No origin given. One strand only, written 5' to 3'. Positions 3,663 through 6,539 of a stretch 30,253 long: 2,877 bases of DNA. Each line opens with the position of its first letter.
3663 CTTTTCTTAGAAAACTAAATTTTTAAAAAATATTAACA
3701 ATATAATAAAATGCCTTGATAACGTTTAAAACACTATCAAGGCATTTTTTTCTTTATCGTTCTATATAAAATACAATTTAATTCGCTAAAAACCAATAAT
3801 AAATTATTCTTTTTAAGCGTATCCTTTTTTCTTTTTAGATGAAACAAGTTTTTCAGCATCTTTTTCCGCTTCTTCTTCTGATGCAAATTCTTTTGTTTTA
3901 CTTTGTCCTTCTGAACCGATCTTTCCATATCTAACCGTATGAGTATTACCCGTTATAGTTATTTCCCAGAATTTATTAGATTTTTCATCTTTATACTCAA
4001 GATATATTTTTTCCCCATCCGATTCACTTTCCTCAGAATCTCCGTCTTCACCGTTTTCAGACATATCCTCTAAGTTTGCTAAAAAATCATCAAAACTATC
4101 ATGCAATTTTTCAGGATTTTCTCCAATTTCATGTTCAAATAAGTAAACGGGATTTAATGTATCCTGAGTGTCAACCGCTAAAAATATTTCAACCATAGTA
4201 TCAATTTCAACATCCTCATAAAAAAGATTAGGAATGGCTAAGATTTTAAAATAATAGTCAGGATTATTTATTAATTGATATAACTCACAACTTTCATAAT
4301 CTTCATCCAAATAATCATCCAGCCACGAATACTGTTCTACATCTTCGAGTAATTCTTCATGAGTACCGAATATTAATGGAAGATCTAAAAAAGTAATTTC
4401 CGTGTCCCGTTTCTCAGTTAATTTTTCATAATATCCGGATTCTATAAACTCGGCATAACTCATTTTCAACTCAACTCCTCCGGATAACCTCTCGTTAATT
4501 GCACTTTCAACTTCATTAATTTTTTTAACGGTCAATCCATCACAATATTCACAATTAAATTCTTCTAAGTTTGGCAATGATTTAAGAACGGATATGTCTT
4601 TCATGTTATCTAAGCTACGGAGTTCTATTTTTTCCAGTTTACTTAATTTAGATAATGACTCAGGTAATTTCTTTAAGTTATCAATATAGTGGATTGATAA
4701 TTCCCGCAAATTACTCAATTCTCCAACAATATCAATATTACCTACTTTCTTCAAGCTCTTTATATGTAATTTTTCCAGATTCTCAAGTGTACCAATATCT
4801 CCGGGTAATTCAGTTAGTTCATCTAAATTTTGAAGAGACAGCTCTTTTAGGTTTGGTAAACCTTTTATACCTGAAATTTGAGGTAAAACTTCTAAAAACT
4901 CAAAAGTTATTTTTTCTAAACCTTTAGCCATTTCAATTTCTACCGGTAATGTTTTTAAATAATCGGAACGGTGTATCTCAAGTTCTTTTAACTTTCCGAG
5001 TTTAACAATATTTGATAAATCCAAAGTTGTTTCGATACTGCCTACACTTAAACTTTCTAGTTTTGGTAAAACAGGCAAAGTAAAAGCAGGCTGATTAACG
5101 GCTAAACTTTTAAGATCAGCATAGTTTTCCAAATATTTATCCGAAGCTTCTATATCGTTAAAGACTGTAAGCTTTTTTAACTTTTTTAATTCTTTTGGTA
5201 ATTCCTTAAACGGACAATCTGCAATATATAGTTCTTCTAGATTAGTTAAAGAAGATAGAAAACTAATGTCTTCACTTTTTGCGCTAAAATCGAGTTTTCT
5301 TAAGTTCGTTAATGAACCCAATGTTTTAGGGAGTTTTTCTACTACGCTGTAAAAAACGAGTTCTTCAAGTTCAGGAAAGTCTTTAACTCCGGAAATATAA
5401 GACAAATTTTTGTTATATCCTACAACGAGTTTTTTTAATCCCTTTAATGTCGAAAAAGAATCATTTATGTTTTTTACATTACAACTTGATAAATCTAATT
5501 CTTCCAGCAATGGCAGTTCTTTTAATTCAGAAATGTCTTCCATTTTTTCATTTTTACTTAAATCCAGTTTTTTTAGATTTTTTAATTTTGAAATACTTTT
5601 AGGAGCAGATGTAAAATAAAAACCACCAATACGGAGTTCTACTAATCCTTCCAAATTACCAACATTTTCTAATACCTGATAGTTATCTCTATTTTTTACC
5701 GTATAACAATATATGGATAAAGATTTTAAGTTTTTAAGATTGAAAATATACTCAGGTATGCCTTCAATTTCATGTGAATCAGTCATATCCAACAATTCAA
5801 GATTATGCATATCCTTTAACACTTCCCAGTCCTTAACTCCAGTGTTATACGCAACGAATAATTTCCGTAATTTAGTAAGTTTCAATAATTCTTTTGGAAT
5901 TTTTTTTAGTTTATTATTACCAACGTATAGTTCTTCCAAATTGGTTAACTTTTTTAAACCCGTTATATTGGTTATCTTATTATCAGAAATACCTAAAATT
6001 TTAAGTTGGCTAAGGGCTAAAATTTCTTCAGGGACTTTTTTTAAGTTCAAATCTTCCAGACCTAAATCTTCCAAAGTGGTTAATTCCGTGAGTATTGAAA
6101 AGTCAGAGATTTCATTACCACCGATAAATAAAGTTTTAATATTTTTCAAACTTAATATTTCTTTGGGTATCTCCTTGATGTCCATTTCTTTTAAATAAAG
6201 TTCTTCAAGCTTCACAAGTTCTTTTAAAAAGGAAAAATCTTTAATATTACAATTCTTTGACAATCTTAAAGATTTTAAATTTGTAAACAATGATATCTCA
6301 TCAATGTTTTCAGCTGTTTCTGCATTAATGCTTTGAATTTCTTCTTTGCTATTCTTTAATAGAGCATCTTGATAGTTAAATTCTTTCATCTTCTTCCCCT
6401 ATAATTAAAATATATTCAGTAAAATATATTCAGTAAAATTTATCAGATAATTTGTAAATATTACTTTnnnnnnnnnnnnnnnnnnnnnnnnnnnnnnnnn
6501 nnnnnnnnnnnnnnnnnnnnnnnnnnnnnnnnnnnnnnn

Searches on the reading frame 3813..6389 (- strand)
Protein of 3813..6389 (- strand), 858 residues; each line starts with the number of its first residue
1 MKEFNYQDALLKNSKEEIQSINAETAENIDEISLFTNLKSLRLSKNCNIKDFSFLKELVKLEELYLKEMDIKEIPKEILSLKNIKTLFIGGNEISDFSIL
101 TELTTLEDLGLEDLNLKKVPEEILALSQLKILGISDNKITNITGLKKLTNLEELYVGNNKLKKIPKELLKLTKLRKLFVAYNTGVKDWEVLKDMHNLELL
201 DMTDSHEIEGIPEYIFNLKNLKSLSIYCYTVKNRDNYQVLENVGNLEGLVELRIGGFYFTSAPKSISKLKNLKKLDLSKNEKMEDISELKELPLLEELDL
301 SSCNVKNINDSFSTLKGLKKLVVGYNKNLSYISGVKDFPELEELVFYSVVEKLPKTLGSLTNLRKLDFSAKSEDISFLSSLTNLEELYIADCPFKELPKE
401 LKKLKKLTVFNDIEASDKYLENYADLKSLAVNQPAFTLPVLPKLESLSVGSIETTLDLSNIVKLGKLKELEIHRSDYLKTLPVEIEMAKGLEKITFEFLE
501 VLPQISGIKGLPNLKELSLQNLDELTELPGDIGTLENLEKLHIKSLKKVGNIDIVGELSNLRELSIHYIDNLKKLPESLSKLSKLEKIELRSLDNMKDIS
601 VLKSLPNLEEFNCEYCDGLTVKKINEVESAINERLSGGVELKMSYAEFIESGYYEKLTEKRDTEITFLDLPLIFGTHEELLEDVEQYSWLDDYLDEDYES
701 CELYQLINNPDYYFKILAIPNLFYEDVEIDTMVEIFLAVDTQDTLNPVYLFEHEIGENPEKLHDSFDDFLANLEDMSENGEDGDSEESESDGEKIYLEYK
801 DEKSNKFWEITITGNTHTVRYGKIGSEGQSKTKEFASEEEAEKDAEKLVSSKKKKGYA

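Call 3: search_protein_families(library=pfam, proteins=[window:3813-6389:-], max_evalue=1)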
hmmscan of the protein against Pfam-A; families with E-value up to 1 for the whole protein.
window:3813-6389:- (858 aa): 12 families
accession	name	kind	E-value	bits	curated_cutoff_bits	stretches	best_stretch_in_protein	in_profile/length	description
PF12799.13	LRR_4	-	2.3e-46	155.2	27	12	128-165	2-40/44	Leucine Rich repeats (2 copies)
PF23598.1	LRR_14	-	2.6e-42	145.3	40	4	426-616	2-199/353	Leucine-rich repeat region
PF25019.1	LRR_R13L1-DRL21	-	5.6e-25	88.1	27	5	219-303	37-127/127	R13L1/DRL21 LRRs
PF13855.12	LRR_8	-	1.6e-22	79.4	27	4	128-182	2-59/61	Leucine rich repeat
PF05406.20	WGR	-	2.4e-19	69.7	22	1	794-857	2-72/79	WGR domain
PF23952.1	LRR_EndoS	-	6.9e-11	42.8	27.9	7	21-137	10-116/116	Endo-beta-N-acetylglucosaminidase EndoS LRR domain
PF25013.1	LRR_Zer-1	-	2.6e-10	41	27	5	312-385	4-79/137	Zer-1-like, Leucine-rich repeats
PF23211.1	LRR_LRWD1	-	5.1e-08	33.3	28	1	123-176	60-116/190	Leucine-rich repeat and WD repeat-containing protein 1, LRR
PF14580.12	LRR_9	-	0.0028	17.7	30.5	2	126-200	41-118/175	Leucine-rich repeat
PF00560.39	LRR_1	-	0.0068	16.7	20.6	0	150-170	1-22/23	Leucine Rich Repeat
PF13306.12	LRR_5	-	0.75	10.1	27.7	0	36-108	20-95/127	BspA type Leucine rich repeat region (6 copies)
PF13516.12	LRR_6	-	0.97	10.1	23.4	0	294-305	4-15/24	Leucine Rich repeat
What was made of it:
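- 3813..6389 (-): LRR + WGR protein, a downstream neighbour in this genome only. It is not part of the conserved module. Pfam LRR_4 2.3e-46 and WGR 2.4e-19 (call 3).
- Checked: 3813-6389, 858 aa: LRR families plus WGR 2.4e-19 (call 3).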

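Call 4: search_protein_families(library=ncbifam, proteins=[window:3813-6389:-], max_evalue=1)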
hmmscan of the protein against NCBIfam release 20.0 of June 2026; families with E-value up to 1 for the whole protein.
window:3813-6389:- (858 aa): 8 families
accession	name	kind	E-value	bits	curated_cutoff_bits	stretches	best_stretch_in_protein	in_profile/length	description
NF047464.1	FibnectbindLIC11051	equivalog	1.6e-45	155.8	1000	4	794-858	2-66/685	LIC_11051 family fibronectin-binding protein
NF041400.1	XopAE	equivalog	1.4e-43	149.5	600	4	441-592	65-194/478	type III secretion system effector XopAE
NF041381.1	XopAC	subfamily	1.9e-40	138.9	450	5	150-288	67-201/451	XopAC/AvrAC family type III secretion system effector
NF041351.1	XopL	equivalog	2.4e-39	135.4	500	4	160-344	62-252/497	type III secretion system leucine-rich repeat domain-containing effector XopL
NF033189.1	internalin_A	exception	5.5e-30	104.3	1600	5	125-385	161-404/799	class 1 internalin InlA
NF033188.1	internalin_H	exception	4.4e-19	68.5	1050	3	27-204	89-261/548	InlH/InlC2 family class 1 internalin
NF033190.2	inl_like_NEAT_1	exception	5.1e-19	68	1275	3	21-179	292-445/754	NEAT domain-containing leucine-rich repeat protein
NF033186.1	internalin_K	exception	7.8e-11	41.1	1100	3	213-360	91-230/604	class 1 internalin InlK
